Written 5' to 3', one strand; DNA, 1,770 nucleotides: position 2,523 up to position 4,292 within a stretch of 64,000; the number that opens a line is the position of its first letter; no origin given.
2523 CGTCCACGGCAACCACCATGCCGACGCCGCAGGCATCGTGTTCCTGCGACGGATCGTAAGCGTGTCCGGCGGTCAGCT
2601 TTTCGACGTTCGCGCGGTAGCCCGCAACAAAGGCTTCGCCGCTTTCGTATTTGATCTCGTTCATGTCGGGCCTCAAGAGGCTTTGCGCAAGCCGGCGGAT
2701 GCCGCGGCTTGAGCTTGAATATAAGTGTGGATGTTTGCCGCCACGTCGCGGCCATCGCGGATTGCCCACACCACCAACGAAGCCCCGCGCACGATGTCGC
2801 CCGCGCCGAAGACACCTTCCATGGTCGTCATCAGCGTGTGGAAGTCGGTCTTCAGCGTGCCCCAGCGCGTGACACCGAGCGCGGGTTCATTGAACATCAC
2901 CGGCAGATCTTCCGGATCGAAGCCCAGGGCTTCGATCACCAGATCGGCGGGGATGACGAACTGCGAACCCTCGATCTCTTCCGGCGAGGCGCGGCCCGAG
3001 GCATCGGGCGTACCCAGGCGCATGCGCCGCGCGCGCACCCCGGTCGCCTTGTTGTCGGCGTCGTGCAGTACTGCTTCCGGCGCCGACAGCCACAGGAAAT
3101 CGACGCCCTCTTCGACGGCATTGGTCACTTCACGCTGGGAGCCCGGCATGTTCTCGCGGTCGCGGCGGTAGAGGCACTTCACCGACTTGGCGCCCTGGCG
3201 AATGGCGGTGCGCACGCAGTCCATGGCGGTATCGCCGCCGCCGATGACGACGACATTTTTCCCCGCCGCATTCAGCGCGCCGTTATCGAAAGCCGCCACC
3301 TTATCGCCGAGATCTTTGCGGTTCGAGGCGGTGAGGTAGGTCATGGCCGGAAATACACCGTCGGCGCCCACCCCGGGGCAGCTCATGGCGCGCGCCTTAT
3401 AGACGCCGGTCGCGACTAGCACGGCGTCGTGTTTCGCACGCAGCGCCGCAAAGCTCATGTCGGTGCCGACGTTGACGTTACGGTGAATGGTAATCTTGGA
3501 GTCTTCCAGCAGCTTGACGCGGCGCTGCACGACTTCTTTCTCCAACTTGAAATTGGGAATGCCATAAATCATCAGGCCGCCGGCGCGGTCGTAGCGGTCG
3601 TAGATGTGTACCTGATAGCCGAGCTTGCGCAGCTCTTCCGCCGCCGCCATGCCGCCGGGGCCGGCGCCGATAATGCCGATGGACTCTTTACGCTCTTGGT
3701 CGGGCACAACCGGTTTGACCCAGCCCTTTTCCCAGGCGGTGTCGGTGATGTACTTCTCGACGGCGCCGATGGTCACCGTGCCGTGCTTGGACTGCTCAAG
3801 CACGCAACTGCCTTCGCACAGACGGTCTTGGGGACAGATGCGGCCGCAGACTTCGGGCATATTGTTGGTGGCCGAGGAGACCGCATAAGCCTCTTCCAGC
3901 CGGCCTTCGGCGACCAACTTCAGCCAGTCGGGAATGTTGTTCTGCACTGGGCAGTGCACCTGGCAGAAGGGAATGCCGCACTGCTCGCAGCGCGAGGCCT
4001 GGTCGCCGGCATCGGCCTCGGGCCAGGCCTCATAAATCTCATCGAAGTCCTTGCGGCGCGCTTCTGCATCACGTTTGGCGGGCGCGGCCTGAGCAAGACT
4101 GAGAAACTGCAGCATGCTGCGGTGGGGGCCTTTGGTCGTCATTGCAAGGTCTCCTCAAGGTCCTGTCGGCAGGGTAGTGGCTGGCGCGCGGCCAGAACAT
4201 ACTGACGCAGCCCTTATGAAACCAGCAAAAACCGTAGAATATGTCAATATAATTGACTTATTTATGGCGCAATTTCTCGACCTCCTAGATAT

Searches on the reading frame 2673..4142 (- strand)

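Call 64: search_protein_families(library=pfam, proteins=[window:2673-4142:-], max_evalue=0.001)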
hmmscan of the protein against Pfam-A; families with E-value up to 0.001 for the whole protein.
window:2673-4142:- (489 aa): 12 families
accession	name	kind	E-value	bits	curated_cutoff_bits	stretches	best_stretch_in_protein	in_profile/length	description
PF14691.11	Fer4_20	-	1.8e-38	131.3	25.8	1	29-140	1-112/113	Dihydroprymidine dehydrogenase domain II, 4Fe-4S cluster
PF07992.20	Pyr_redox_2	-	2.3e-27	96.6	26.1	1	156-464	4-291/291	Pyridine nucleotide-disulphide oxidoreductase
PF00070.33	Pyr_redox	-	2.6e-11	44.3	22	1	296-371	1-79/82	Pyridine nucleotide-disulphide oxidoreductase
PF13738.12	Pyr_redox_3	-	8.1e-10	38.9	30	1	195-349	68-220/305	Pyridine nucleotide-disulphide oxidoreductase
PF13450.12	NAD_binding_8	-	1.3e-08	35.5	21.9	1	157-191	1-35/68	NAD(P)-binding Rossmann-like domain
PF03486.20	HI0933_like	-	2.7e-05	24.2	50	0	155-188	3-36/244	HI0933-like protein Rossmann domain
PF01262.27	AlaDh_PNT_C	-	8.9e-05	22.4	23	0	155-183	31-59/214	Alanine dehydrogenase/PNT, C-terminal domain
PF02826.25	2-Hacid_dh_C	-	0.00011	22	25.1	0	135-187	21-71/178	D-isomer specific 2-hydroxyacid dehydrogenase, NAD binding domain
PF01494.25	FAD_binding_3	-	0.00023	20.9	22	1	155-186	4-35/349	FAD binding domain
PF12831.13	FAD_oxidored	-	0.00026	20.8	27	0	157-194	4-41/416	FAD dependent oxidoreductase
PF13241.12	NAD_binding_7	-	0.00068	20.6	22.1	0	290-319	3-32/104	Putative NAD(P)-binding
PF01266.30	DAO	-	0.00083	19.4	27.9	0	155-188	2-35/353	FAD dependent oxidoreductase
